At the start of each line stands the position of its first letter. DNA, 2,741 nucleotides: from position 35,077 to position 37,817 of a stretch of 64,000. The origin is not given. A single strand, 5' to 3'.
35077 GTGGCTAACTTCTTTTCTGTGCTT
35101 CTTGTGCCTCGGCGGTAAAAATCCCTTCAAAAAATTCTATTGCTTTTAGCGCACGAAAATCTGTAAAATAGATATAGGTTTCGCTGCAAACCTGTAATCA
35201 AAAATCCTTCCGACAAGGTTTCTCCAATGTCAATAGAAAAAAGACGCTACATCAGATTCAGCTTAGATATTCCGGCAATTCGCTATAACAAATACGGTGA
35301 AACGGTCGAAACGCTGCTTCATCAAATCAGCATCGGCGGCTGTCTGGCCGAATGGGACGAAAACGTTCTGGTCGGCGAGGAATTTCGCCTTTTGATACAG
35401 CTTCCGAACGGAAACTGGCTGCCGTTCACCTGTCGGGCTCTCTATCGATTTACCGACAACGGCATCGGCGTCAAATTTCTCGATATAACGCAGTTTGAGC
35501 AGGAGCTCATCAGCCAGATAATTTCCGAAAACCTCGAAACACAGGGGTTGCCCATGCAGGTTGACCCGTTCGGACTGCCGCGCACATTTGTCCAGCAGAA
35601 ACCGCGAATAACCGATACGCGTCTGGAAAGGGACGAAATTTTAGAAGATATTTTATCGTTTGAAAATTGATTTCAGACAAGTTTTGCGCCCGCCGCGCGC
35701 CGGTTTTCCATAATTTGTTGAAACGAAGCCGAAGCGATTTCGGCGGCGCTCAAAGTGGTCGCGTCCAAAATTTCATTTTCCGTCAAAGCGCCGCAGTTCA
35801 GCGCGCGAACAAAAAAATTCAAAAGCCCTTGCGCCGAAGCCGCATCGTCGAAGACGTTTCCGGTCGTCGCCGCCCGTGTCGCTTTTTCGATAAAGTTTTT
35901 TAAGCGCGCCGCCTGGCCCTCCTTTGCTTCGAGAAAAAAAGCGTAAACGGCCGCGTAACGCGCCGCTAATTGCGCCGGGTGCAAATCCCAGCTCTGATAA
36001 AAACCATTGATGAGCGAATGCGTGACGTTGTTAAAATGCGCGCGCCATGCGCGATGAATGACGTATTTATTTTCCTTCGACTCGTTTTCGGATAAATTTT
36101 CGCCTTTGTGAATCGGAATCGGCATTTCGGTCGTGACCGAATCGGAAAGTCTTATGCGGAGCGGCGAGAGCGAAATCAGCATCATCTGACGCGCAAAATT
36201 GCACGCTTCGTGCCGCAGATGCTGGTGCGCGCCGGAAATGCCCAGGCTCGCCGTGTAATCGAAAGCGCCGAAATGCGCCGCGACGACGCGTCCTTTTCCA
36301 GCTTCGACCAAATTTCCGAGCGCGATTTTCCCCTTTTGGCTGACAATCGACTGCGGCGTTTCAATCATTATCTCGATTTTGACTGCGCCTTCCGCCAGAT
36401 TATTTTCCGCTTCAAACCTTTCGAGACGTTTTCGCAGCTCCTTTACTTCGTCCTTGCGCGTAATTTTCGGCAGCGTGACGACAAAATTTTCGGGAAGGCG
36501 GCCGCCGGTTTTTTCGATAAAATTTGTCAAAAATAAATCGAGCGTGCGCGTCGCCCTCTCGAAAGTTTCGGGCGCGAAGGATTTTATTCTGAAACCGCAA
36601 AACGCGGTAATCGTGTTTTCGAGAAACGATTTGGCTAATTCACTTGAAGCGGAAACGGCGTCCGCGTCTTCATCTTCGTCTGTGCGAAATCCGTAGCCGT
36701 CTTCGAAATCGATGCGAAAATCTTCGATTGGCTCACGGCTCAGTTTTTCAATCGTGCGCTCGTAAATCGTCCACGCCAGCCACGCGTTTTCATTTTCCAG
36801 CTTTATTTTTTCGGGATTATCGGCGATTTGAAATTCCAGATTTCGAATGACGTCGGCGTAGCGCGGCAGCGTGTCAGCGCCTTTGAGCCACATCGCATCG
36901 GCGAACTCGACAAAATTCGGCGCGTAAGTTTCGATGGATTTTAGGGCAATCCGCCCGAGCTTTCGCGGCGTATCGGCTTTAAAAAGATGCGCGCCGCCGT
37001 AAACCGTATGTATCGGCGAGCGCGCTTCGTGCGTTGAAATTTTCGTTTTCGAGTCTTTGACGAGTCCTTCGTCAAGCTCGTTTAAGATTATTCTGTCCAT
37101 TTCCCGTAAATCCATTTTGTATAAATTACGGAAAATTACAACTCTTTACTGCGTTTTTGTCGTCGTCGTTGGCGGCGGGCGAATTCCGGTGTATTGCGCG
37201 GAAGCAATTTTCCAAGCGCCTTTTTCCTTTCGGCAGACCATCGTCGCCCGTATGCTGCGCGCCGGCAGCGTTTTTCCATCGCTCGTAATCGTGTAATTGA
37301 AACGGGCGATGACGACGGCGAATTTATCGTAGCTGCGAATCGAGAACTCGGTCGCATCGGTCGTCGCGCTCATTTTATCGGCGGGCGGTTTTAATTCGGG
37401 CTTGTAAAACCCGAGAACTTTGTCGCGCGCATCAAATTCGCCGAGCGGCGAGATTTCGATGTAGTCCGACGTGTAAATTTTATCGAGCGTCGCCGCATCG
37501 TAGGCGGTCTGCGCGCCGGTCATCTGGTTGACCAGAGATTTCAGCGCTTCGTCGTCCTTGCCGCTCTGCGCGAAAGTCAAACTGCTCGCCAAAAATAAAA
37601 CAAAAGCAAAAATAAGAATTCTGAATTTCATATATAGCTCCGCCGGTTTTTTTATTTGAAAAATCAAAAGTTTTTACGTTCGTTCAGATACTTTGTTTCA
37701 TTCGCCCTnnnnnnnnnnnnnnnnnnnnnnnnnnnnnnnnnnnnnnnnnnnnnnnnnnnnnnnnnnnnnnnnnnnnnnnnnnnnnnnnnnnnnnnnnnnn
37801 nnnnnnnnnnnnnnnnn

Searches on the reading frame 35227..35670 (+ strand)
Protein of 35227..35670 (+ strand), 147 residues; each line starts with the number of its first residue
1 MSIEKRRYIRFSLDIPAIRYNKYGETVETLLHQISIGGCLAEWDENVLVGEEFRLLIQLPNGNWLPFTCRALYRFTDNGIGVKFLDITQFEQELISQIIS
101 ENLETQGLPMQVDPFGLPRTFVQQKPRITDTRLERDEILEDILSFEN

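Call 54: search_protein_families(library=pfam, proteins=[window:35227-35670:+])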
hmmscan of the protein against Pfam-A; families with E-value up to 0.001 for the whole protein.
window:35227-35670:+ (147 aa): 1 family
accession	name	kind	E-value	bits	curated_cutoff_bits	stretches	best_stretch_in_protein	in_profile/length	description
PF07238.19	PilZ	-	9.2e-10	39.2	22.5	1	4-99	1-100/102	PilZ domain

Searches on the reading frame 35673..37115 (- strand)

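Call 54: search_protein_families(library=pfam, proteins=[window:35673-37115:-])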
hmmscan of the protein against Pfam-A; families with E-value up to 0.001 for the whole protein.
window:35673-37115:- (480 aa): 2 families
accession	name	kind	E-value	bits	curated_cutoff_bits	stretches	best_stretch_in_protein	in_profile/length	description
PF22484.2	DUF6986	-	3.5e-150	500.8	27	1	30-467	17-407/408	Domain of unknown function (DUF6986)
PF03328.21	HpcH_HpaI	-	5.5e-08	32.8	25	1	212-329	87-193/221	HpcH/HpaI aldolase/citrate lyase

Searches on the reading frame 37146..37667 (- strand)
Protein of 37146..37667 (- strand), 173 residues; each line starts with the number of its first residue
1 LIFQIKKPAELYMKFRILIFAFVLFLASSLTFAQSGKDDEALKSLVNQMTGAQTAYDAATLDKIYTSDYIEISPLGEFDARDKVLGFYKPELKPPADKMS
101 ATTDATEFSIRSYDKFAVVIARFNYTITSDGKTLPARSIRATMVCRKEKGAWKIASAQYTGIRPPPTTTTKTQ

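Call 54: search_protein_families(library=pfam, proteins=[window:37146-37667:-])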
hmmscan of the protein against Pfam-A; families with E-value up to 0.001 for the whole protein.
window:37146-37667:- (173 aa): 3 families
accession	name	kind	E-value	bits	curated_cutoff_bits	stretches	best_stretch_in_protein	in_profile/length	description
PF14534.12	DUF4440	-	5.1e-14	53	25.2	1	43-154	2-107/107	Domain of unknown function (DUF4440)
PF13474.12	SnoaL_3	-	3.9e-10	40.6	22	1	43-157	2-114/121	SnoaL-like domain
PF12680.13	SnoaL_2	-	0.00018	22.5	27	1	49-152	4-99/102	SnoaL-like domain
